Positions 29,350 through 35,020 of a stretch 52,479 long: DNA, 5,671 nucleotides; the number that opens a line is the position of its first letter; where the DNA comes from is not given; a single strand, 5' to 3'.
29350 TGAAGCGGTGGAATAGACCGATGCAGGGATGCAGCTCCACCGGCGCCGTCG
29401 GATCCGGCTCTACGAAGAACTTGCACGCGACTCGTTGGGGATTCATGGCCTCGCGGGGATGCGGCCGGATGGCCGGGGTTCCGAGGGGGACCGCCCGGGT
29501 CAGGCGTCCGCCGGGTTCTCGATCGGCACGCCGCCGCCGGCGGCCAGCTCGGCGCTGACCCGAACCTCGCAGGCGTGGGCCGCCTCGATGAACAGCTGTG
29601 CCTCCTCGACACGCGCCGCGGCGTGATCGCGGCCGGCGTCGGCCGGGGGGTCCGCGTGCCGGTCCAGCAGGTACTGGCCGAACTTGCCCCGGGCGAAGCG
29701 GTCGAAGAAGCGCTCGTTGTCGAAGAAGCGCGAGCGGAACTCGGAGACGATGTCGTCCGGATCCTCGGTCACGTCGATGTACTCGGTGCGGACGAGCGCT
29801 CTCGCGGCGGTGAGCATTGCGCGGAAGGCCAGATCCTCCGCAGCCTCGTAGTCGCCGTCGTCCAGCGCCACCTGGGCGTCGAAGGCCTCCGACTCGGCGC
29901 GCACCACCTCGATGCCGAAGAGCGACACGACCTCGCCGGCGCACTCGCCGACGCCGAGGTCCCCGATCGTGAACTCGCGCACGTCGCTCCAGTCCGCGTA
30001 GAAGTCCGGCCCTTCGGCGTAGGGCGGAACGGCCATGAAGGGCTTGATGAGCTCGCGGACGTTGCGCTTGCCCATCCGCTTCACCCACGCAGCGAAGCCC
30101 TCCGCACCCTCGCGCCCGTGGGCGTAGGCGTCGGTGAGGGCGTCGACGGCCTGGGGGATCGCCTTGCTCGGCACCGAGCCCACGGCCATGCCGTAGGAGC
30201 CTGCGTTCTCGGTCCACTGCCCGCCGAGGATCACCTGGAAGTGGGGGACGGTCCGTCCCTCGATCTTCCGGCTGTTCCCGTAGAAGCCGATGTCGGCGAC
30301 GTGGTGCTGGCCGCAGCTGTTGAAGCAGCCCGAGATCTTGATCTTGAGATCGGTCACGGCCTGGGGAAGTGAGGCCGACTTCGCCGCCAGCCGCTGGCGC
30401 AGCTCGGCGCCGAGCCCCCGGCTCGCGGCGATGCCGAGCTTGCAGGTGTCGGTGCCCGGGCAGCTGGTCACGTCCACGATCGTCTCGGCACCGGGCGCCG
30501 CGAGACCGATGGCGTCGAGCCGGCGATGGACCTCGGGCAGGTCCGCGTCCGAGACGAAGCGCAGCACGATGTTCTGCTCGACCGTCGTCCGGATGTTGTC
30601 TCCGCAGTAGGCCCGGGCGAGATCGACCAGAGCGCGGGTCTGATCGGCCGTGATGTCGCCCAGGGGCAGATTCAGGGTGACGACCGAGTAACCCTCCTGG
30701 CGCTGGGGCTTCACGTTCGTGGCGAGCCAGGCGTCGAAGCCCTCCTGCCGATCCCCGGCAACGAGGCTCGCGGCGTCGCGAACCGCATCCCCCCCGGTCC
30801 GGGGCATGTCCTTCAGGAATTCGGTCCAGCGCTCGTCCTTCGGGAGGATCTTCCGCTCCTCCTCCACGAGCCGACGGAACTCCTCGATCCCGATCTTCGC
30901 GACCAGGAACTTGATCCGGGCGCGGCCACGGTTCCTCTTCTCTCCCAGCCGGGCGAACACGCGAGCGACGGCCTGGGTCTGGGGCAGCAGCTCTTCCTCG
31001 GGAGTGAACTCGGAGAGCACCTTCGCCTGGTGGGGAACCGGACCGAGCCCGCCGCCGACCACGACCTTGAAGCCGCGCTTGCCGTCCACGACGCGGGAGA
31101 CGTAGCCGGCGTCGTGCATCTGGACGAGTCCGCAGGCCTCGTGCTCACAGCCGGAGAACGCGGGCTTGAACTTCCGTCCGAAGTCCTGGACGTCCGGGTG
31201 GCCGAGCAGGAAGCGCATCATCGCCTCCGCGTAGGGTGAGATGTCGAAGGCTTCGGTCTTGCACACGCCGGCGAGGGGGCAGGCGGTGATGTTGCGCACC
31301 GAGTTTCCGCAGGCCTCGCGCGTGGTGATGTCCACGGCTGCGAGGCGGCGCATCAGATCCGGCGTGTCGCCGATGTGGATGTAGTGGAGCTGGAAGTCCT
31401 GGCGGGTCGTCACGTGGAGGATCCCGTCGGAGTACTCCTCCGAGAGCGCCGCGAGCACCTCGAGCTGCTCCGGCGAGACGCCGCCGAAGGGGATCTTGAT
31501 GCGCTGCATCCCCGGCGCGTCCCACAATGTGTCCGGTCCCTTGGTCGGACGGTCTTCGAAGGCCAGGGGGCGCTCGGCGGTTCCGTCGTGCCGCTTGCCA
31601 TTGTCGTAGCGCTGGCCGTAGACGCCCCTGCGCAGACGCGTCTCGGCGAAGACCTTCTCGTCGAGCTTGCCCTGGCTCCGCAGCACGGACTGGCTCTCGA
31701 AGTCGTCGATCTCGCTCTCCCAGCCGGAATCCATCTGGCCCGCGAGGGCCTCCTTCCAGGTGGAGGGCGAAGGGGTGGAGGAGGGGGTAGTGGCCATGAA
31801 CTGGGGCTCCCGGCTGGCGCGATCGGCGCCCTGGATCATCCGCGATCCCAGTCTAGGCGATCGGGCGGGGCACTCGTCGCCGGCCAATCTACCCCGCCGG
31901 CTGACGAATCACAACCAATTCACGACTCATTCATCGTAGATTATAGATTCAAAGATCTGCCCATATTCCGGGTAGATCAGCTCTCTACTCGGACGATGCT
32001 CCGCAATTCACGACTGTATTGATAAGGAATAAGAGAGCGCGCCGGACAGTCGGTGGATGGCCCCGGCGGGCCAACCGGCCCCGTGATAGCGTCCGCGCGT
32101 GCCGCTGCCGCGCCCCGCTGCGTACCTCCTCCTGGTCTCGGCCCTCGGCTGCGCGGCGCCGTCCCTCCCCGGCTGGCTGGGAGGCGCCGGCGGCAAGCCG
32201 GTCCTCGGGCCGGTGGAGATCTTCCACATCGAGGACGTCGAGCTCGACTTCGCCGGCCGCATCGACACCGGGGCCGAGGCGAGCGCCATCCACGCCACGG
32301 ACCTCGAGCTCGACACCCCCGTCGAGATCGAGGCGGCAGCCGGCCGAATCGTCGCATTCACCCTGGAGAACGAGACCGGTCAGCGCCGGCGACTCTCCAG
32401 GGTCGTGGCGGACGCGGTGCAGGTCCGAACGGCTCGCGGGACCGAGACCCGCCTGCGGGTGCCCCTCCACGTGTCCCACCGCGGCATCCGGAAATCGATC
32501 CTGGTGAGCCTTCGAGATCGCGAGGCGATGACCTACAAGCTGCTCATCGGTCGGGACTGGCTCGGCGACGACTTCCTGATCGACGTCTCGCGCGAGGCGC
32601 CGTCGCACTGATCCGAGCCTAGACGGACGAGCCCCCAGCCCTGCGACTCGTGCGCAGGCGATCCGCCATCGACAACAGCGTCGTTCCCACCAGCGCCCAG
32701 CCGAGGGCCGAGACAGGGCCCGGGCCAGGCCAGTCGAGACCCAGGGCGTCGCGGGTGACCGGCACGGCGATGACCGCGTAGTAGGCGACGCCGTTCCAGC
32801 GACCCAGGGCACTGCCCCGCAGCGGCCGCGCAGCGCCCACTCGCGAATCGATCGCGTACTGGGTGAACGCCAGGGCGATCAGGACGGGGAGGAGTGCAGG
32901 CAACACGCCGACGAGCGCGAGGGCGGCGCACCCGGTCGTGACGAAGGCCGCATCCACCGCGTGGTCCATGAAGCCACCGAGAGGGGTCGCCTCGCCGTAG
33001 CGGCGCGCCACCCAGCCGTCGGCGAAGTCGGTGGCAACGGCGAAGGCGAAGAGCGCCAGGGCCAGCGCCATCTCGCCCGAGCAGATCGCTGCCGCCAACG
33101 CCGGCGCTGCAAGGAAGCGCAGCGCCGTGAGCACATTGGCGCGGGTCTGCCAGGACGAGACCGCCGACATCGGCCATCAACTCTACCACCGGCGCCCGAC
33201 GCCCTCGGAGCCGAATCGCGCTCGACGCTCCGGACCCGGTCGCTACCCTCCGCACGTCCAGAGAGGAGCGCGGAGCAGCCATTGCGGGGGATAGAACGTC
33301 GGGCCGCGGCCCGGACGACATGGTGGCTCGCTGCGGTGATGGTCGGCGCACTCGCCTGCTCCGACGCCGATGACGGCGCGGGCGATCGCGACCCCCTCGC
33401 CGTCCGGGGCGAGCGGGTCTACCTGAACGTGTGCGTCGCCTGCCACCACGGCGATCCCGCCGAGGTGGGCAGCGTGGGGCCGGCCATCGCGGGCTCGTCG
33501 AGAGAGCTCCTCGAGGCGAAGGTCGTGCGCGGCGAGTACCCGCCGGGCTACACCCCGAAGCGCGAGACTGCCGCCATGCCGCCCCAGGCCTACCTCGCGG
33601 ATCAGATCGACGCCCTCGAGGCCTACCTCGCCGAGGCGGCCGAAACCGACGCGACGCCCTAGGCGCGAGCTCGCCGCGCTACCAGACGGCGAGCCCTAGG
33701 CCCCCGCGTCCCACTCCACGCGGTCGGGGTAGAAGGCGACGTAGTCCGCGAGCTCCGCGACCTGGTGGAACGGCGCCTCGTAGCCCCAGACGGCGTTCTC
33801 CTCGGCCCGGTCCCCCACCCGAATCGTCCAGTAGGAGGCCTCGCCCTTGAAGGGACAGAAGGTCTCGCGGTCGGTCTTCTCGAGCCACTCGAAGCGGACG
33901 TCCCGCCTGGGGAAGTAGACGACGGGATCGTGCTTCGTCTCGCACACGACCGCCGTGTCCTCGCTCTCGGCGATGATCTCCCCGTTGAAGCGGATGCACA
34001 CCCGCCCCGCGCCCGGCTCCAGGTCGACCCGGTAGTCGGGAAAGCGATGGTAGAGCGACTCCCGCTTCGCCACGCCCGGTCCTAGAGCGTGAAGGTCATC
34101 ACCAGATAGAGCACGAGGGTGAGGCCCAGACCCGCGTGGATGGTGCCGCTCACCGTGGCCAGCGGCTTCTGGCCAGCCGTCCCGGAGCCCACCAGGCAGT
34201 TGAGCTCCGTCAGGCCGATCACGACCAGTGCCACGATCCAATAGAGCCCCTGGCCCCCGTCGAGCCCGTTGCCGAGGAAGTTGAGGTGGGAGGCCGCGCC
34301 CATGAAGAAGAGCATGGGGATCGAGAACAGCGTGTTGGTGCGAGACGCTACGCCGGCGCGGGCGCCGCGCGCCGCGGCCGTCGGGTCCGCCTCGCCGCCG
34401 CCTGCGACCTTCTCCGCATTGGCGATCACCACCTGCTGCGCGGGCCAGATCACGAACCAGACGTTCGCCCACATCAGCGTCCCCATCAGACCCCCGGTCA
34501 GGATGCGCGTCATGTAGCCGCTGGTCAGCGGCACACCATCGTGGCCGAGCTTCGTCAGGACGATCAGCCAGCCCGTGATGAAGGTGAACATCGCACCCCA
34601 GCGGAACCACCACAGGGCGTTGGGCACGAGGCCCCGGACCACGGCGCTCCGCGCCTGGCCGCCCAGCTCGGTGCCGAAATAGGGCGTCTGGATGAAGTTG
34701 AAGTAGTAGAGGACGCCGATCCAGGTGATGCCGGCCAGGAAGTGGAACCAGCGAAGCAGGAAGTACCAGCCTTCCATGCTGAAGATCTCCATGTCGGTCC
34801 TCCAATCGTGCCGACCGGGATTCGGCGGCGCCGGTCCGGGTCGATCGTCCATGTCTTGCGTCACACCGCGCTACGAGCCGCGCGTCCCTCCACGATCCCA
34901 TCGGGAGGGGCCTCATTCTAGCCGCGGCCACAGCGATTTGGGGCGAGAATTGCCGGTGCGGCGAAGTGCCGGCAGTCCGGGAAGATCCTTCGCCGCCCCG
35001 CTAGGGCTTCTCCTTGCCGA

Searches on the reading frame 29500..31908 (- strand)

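Call 54: search_protein_families(library=pfam, proteins=[window:29500-31908:-], max_evalue=0.00001)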
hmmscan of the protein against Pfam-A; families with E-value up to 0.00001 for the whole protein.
window:29500-31908:- (802 aa): 2 families
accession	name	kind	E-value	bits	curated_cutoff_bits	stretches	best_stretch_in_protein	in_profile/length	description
PF01077.27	NIR_SIR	-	2.9e-55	186.5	27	2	200-351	1-153/158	Nitrite and sulphite reductase 4Fe-4S domain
PF03460.22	NIR_SIR_ferr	-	1.4e-37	127.7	24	2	401-466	2-68/69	Nitrite/Sulfite reductase ferredoxin-like half domain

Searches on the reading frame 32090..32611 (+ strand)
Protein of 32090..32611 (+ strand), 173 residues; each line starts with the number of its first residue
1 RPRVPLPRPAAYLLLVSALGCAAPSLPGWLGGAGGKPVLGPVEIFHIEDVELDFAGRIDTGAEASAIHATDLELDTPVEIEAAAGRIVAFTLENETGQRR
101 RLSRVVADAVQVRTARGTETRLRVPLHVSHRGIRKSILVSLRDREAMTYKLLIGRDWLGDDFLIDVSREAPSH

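Call 94: search_protein_families(library=pfam, proteins=[window:32090-32611:+], max_evalue=0.01)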
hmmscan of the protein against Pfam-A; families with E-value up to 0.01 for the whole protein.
window:32090-32611:+ (173 aa): 1 family
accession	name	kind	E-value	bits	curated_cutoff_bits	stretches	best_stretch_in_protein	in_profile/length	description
PF05618.17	Zn_protease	-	1.2e-13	51.6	27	1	39-169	2-132/138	Putative ATP-dependent zinc protease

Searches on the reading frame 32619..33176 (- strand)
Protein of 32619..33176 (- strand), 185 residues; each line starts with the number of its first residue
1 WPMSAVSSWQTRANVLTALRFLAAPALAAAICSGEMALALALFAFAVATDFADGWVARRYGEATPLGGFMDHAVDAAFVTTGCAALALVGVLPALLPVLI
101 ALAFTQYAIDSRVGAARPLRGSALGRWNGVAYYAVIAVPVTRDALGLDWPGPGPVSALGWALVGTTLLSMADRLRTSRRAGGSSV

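Call 94: search_protein_families(library=pfam, proteins=[window:32619-33176:-], max_evalue=0.01)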
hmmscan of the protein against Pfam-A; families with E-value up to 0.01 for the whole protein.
window:32619-33176:- (185 aa): 1 family
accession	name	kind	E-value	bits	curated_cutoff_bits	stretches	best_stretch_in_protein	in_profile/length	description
PF01066.26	CDP-OH_P_transf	-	9.2e-19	68.8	22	1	12-142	3-136/152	CDP-alcohol phosphatidyltransferase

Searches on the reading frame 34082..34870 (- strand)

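Call 54: search_protein_families(library=pfam, proteins=[window:34082-34870:-], max_evalue=0.00001)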
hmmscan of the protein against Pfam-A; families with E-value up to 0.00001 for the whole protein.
window:34082-34870:- (262 aa): 1 family
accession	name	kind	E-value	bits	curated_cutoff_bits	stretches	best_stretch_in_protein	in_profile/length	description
PF06181.16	Urate_ox_N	-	4.6e-16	59.5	26.9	1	121-199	172-243/295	Urate oxidase N-terminal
